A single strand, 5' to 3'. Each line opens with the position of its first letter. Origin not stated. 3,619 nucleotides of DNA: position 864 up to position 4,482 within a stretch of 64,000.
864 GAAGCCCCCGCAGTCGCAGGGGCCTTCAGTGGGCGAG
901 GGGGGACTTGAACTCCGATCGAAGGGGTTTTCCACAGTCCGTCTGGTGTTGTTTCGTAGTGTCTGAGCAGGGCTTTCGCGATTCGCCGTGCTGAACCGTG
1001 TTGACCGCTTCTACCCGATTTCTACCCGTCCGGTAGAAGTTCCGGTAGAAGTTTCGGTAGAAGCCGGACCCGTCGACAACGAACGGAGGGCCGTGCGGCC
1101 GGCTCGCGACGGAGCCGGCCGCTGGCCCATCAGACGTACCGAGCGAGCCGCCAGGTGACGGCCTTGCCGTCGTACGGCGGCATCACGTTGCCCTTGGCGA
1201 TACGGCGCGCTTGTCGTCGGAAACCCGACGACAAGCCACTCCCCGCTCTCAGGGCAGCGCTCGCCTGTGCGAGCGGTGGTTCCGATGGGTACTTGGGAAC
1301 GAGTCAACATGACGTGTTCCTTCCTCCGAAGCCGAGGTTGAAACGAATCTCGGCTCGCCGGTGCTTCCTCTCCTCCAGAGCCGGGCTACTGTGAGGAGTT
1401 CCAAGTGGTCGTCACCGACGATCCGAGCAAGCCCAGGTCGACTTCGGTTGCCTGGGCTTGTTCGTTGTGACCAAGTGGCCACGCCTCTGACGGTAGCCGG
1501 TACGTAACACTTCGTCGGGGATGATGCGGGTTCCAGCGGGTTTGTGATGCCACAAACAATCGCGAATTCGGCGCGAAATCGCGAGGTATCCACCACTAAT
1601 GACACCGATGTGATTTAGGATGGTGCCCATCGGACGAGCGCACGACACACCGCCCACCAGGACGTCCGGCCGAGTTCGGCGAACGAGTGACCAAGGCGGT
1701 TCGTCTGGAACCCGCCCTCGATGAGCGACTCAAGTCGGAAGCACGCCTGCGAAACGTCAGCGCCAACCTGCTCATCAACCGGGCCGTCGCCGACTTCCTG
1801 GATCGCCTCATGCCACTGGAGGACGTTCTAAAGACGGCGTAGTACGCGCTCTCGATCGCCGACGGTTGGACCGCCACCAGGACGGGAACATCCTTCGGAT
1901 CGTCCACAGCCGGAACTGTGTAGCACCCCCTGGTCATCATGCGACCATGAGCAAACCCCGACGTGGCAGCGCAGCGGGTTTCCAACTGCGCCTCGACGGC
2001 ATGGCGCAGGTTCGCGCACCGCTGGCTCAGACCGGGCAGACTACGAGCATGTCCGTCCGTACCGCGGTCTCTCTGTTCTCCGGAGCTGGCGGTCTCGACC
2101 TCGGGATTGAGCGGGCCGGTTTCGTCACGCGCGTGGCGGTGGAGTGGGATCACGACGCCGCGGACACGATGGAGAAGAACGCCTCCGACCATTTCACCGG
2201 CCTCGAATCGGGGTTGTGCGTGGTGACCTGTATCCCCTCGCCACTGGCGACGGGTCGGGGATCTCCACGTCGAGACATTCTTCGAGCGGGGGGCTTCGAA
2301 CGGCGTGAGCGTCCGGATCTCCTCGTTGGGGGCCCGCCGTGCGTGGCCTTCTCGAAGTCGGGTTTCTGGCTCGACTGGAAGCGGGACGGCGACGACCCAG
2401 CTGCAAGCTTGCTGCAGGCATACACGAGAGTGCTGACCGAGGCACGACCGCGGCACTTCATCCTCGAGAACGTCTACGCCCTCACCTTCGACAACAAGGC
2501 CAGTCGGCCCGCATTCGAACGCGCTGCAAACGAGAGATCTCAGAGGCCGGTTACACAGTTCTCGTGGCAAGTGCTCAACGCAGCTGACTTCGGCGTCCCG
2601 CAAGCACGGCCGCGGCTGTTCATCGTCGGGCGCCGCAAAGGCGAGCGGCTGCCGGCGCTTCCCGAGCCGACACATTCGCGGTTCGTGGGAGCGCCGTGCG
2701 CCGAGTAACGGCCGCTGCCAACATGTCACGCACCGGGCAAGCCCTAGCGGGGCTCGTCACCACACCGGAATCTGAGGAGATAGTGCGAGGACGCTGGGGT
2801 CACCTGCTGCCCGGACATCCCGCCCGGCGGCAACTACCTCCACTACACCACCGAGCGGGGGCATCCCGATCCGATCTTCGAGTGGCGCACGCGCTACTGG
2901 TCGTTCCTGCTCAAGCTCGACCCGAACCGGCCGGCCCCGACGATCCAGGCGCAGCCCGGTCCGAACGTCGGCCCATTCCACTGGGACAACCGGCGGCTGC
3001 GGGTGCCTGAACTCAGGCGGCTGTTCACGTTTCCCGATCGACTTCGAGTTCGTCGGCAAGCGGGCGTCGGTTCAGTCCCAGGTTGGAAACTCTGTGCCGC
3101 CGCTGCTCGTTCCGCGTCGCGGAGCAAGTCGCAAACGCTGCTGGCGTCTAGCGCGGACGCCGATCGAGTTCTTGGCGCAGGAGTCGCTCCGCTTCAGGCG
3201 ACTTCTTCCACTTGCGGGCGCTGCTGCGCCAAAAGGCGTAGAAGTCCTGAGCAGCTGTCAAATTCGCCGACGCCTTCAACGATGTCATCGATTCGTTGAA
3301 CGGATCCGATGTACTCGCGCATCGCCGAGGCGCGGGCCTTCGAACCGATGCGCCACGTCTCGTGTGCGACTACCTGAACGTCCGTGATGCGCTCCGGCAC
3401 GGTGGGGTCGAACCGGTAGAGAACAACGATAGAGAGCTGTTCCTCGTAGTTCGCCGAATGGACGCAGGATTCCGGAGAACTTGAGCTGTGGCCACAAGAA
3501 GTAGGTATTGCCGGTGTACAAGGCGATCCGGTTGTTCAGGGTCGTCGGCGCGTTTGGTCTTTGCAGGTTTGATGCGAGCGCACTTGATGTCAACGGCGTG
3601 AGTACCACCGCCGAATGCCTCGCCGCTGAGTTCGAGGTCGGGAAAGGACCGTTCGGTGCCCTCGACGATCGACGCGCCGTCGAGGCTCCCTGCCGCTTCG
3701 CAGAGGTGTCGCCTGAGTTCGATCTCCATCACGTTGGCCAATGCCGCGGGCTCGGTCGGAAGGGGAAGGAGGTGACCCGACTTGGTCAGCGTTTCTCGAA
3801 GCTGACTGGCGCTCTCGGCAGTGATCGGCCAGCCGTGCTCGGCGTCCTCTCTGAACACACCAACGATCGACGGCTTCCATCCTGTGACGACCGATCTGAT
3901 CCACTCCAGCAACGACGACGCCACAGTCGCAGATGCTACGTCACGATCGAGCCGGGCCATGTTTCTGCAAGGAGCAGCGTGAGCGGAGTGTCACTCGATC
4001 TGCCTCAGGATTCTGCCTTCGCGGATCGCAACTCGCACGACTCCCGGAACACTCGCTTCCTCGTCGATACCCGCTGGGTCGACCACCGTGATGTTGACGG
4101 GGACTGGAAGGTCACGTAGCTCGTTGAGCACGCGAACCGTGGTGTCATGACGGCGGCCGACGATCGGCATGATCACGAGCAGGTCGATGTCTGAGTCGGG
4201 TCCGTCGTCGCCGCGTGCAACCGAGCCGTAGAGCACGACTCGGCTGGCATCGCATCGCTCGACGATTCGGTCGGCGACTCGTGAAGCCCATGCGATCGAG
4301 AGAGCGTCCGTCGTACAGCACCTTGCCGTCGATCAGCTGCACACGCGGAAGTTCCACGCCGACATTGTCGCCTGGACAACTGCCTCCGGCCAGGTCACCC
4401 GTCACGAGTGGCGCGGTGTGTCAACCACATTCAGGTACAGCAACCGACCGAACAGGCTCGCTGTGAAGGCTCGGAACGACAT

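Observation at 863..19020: About 18-kb decayed integrative (ICE/AICE-like) element inserted at the 3' end of tRNA-Leu(CAG), flanked by 25-bp perfect direct repeats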

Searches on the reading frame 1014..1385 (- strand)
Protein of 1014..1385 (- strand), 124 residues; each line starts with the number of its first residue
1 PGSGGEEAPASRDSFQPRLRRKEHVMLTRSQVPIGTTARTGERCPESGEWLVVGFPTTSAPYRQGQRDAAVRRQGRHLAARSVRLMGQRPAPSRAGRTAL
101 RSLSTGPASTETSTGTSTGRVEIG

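Call 57: search_protein_families(library=pfam, max_evalue=0.01, proteins=[window:1014-1385:-])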
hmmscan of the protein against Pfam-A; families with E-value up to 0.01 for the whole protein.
window:1014-1385:- (124 aa): 0 families

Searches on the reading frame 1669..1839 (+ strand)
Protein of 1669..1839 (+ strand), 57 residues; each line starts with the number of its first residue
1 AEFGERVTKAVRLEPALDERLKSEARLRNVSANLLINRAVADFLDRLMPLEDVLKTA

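Call 57: search_protein_families(library=pfam, max_evalue=0.01, proteins=[window:1669-1839:+])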
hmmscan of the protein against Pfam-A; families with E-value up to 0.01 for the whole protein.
seq(57 aa): 1 family
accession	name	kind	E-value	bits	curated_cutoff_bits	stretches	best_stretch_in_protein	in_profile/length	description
PF05534.18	HicB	-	0.0026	18.1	21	1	11-39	22-50/51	HicB family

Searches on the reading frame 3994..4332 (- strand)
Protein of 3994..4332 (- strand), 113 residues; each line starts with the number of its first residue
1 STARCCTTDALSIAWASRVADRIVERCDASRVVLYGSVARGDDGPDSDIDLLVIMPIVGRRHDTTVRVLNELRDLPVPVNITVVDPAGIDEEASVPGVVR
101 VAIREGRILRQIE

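Call 57: search_protein_families(library=pfam, max_evalue=0.01, proteins=[window:3994-4332:-])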
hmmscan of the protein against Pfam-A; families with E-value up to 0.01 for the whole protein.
window:3994-4332:- (113 aa): 2 families
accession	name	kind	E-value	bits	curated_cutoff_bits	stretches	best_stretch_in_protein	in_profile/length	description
PF01909.29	NTP_transf_2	-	2.1e-09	38.1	21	1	25-82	10-72/93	Nucleotidyltransferase domain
PF18765.7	Polbeta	-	1e-07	32.5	26.9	1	30-85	14-68/93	Polymerase beta, Nucleotidyltransferase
